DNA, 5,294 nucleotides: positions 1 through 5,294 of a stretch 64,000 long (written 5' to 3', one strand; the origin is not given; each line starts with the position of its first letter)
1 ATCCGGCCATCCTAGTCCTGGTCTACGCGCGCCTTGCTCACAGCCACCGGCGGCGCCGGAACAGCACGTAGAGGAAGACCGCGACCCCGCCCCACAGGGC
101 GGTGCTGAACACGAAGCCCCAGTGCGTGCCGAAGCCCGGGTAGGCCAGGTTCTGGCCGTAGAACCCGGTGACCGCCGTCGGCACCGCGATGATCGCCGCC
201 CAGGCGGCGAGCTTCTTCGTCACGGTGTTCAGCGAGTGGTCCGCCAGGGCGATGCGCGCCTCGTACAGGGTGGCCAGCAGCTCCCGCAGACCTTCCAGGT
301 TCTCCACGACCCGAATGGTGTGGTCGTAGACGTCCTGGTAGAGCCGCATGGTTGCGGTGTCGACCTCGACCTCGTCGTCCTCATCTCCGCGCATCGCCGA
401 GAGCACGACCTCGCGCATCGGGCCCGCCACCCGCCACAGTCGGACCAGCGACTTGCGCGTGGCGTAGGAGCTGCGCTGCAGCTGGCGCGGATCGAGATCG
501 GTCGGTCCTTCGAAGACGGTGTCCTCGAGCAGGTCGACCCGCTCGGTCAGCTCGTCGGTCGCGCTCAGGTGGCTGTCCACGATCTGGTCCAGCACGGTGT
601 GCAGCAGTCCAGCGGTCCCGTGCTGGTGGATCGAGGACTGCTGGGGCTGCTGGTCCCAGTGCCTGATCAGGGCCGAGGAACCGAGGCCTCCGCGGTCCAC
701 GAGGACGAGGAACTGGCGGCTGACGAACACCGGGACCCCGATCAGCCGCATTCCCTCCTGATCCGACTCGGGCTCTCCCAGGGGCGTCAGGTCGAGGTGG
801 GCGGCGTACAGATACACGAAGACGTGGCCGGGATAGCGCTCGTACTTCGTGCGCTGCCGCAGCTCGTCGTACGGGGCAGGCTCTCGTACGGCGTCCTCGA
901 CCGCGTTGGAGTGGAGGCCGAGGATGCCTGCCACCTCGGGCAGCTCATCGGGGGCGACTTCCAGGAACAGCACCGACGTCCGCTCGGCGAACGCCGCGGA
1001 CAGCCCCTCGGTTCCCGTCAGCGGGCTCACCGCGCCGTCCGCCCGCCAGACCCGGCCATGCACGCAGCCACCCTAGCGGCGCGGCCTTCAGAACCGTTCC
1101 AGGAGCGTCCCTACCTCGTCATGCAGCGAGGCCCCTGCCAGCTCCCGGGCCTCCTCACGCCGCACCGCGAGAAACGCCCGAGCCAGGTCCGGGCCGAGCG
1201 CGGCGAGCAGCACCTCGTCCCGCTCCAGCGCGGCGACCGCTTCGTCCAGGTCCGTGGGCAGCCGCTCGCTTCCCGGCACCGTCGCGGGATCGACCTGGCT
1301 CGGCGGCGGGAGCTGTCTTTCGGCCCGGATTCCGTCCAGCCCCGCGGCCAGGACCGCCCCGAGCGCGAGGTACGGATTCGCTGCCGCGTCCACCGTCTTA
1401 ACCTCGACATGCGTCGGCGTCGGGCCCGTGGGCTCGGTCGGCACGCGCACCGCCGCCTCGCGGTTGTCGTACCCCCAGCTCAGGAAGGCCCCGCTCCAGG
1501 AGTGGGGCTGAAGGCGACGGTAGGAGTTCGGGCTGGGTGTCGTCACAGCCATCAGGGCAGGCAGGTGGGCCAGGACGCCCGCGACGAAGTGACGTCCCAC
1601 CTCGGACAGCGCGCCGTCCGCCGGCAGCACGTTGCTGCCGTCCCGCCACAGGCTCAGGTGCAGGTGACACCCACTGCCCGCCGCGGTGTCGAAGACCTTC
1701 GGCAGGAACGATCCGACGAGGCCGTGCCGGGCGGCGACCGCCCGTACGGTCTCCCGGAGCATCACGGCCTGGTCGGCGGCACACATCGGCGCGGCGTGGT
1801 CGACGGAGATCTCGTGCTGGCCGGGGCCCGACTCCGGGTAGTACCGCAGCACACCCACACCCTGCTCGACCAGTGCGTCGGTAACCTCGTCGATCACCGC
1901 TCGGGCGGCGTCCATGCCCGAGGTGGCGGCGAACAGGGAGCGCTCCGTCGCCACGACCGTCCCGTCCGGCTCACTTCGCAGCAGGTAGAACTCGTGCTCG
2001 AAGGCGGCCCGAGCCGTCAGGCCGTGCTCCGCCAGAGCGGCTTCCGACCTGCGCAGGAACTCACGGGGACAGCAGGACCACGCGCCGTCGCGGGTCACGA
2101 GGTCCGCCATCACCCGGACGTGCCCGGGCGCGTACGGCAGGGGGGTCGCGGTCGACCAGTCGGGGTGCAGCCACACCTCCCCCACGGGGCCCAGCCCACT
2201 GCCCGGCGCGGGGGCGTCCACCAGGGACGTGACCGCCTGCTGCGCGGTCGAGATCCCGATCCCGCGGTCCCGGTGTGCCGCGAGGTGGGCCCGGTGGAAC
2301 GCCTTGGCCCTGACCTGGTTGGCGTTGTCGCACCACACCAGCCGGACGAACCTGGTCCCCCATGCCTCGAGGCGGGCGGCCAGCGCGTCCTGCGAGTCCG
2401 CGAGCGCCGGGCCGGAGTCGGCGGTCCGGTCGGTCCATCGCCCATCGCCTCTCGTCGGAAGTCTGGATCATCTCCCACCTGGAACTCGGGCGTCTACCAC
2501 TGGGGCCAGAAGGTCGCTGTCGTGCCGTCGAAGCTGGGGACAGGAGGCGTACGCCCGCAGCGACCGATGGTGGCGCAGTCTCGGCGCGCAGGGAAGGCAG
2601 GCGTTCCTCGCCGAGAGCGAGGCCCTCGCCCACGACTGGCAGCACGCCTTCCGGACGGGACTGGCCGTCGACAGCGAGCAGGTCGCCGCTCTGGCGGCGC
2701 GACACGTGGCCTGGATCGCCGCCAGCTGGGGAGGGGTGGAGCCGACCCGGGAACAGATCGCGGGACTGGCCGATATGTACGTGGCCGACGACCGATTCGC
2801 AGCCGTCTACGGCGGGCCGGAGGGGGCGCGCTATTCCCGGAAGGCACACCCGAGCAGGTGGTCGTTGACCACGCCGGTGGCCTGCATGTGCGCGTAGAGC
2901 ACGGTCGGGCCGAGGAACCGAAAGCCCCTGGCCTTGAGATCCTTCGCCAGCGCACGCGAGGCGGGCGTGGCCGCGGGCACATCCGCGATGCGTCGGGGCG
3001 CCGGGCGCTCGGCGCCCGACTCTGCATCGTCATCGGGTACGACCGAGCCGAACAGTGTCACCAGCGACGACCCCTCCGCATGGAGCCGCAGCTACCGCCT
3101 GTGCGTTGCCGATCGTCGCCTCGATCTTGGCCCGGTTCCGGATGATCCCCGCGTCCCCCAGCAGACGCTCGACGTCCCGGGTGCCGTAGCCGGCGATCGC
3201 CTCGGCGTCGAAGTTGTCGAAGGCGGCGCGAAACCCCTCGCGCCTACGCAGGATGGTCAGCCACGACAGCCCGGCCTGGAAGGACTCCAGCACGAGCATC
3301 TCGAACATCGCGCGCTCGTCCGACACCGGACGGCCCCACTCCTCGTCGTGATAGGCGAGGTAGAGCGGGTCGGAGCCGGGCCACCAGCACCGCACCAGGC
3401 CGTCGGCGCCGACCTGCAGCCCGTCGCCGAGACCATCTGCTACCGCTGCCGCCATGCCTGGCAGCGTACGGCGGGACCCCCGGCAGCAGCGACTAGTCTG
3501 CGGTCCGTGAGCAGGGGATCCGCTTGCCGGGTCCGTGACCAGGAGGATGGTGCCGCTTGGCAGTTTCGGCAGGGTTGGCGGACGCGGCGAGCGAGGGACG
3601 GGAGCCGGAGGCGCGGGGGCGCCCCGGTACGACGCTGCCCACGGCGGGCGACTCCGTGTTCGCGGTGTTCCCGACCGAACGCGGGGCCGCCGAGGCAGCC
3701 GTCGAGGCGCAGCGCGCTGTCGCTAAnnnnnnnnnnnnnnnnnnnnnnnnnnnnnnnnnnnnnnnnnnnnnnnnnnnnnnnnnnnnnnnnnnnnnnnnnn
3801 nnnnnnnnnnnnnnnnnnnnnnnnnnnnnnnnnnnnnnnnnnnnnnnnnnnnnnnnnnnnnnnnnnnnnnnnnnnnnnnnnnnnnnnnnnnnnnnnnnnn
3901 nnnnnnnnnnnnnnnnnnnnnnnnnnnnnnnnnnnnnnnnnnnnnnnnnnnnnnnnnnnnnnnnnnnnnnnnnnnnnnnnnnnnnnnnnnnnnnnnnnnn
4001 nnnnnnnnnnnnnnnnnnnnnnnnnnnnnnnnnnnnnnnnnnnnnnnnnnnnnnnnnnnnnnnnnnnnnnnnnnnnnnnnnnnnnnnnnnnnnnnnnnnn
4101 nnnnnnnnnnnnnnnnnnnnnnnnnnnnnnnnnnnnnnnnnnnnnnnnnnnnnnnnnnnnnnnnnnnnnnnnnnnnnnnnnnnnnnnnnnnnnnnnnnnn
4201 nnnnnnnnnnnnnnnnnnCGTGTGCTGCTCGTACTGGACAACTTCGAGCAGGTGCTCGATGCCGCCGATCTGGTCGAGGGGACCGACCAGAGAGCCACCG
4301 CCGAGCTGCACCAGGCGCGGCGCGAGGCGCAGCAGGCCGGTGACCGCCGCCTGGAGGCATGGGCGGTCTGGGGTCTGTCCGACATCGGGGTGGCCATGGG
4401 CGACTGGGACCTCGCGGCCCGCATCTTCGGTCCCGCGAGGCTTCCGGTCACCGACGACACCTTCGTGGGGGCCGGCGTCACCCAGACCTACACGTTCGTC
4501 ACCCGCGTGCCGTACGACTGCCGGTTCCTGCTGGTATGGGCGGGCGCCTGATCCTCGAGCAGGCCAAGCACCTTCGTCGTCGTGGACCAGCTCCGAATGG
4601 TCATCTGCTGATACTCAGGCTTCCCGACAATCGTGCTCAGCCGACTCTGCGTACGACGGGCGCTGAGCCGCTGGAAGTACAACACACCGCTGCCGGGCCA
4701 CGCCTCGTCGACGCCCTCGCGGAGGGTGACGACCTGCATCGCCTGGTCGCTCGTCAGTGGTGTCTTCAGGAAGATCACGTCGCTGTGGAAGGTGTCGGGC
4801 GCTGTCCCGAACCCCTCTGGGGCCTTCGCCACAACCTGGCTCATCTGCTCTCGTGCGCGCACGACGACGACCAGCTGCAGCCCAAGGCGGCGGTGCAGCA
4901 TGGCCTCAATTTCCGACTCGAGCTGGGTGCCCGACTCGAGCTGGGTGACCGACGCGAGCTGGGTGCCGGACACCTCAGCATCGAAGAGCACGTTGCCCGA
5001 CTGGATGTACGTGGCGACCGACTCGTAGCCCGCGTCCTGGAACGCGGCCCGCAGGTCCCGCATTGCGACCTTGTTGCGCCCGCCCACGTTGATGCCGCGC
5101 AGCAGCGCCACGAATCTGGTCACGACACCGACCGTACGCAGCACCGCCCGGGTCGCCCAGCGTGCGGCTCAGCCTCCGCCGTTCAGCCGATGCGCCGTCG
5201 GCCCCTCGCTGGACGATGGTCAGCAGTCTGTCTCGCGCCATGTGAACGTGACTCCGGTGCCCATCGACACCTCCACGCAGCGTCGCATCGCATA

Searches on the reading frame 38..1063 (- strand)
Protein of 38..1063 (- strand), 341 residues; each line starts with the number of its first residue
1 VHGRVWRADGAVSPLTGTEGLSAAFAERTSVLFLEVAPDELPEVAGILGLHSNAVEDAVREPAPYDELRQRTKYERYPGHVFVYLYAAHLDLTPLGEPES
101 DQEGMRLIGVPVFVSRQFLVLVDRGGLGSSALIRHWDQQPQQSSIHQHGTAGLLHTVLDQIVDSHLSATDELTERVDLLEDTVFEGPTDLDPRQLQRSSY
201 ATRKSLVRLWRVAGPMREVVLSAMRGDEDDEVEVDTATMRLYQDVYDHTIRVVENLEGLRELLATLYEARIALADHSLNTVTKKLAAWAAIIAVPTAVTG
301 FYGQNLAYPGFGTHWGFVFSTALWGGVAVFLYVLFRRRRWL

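Call 59: search_protein_families(library=pfam, proteins=[window:38-1063:-], max_evalue=0.0001)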
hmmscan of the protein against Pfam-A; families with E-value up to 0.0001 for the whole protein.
window:38-1063:- (341 aa): 1 family
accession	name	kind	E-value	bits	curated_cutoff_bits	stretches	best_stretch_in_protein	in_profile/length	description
PF01544.23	CorA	-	8.8e-38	130.7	27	1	36-337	12-292/292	CorA-like Mg2+ transporter protein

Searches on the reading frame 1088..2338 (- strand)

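Call 59: search_protein_families(library=pfam, proteins=[window:1088-2338:-], max_evalue=0.0001)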
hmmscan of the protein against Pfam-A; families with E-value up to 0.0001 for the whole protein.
window:1088-2338:- (416 aa): 2 families
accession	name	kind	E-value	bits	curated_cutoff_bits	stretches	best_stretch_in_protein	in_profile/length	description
PF00120.29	Gln-synt_C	-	2.2e-93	313.5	24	1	89-401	2-333/344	Glutamine synthetase, catalytic domain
PF16952.10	Gln-synt_N_2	-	1.8e-07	31.4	35.7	1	3-85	23-109/112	Glutamine synthetase N-terminal domain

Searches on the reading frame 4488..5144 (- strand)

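Call 59: search_protein_families(library=pfam, proteins=[window:4488-5144:-], max_evalue=0.0001)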
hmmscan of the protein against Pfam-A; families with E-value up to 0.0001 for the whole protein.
window:4488-5144:- (218 aa): 1 family
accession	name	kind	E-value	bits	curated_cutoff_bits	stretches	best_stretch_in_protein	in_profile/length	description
PF08002.16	DUF1697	-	5.5e-35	121.2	24.4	1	9-156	2-137/137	Protein of unknown function (DUF1697)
